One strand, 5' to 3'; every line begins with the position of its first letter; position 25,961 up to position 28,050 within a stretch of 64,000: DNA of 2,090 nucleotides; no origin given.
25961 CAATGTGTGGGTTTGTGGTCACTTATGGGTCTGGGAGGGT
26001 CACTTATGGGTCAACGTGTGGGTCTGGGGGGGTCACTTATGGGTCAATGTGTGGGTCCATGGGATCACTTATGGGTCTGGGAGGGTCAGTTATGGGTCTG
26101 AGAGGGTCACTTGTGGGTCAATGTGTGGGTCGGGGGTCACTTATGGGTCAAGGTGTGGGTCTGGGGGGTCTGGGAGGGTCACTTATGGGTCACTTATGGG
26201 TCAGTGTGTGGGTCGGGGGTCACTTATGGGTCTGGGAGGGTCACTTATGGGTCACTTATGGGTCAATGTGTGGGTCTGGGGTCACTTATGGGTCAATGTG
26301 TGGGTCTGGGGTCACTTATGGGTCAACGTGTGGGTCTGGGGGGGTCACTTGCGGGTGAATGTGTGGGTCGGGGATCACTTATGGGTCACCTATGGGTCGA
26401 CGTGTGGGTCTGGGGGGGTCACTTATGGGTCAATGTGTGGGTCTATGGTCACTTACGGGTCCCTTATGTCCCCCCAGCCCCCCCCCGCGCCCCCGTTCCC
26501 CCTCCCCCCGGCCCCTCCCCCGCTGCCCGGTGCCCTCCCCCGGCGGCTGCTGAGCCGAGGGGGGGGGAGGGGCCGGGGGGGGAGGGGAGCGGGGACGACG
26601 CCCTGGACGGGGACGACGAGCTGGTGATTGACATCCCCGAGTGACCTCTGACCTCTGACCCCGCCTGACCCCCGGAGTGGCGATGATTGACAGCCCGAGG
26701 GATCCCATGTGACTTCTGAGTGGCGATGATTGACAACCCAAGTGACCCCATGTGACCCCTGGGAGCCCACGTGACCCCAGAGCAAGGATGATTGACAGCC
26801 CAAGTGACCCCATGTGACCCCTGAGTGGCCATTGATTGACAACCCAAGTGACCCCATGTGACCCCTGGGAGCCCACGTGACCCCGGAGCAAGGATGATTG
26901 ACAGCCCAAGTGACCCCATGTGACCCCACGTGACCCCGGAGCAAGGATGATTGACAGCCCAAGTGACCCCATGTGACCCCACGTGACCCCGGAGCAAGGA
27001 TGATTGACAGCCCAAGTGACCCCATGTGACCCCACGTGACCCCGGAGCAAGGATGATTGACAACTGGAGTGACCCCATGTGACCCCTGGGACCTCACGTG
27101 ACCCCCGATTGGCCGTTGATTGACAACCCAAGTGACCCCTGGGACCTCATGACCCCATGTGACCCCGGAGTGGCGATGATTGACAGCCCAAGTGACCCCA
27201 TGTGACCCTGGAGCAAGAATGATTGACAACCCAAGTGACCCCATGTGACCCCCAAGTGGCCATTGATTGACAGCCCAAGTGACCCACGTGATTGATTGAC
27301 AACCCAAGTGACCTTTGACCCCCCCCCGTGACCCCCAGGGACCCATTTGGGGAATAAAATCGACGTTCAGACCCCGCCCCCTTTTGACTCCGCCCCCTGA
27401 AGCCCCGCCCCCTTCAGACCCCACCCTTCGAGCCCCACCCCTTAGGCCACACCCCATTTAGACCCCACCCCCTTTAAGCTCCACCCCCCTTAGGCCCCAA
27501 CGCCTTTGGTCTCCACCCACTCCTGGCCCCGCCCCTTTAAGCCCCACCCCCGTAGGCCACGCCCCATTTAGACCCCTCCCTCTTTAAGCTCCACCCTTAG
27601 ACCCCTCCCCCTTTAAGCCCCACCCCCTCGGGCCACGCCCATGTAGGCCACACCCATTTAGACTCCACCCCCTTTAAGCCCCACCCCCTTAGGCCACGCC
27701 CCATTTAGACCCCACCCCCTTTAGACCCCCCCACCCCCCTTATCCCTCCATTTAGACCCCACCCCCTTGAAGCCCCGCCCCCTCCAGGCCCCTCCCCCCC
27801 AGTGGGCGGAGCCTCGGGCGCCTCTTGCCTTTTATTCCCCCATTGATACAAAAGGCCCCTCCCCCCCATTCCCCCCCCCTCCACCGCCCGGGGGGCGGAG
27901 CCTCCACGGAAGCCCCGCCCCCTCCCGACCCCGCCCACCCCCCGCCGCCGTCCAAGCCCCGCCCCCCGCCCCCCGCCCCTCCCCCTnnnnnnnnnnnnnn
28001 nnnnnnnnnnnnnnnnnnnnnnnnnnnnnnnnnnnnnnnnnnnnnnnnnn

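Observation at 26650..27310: INO80E 3'UTR is a tandem repeat carrying ~11 copies of the PBX-MEIS composite consensus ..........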

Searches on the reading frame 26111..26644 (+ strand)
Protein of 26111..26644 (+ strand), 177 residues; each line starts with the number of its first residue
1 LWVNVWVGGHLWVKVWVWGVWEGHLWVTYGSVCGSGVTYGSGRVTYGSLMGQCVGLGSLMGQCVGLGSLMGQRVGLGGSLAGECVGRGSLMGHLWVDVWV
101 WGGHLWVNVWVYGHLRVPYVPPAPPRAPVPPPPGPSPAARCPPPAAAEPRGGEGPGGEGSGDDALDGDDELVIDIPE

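Call 51: find_encoding_contigs(protein=window:26111-26644:+, flank=10000, max_places=6)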
Protein window:26111-26644:+ (177 aa): no gene with exactly this product is on record in the collection.

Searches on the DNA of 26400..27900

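Call 42: search_rna_families(source=window, start=26400, end=27900, threshold=evalue, max_evalue=1)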
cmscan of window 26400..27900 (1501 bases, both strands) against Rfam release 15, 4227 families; matches with E-value up to 1: 1.
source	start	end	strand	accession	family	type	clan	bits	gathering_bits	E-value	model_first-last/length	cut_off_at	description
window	27037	27155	+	RF02216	ZNFX1-AS1_2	Gene; lncRNA;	-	16.1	45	0.48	1-93/93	no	ZNFX1 antisense RNA 1 conserved region 2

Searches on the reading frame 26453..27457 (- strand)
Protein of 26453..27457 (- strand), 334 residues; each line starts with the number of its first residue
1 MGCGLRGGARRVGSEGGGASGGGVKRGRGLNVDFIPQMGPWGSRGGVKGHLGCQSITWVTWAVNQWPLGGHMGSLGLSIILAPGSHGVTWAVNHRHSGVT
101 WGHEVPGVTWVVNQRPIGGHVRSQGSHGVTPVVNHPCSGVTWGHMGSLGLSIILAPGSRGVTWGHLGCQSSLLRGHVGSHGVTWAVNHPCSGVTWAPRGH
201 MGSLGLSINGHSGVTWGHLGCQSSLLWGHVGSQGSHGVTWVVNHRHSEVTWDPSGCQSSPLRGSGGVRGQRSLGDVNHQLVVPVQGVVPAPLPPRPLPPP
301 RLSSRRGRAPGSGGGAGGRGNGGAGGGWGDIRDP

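Call 52: find_homologous_proteins(query=window:26453-27457:-, max_evalue=0.001)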
Query window:26453-27457:-: 8000 candidates shared short words with the query, none scored E <= 0.001.

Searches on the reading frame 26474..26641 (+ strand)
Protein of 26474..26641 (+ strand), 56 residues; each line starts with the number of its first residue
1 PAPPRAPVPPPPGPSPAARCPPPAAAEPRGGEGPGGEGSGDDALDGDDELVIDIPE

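Call 23: find_homologous_proteins(query=window:26474-26641:+, max_evalue=10)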
Query seq(56 aa) (56 aa): 1 proteins with E <= 10 among 7 candidates.
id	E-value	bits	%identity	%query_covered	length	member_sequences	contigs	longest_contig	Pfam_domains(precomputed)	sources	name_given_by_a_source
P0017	3.2e-2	32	52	75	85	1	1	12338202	-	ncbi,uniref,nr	ncbi:hypothetical protein UY3_08354 [Chelonia mydas]|uniref:Uncharacterized protein n=1 Tax=Chelonia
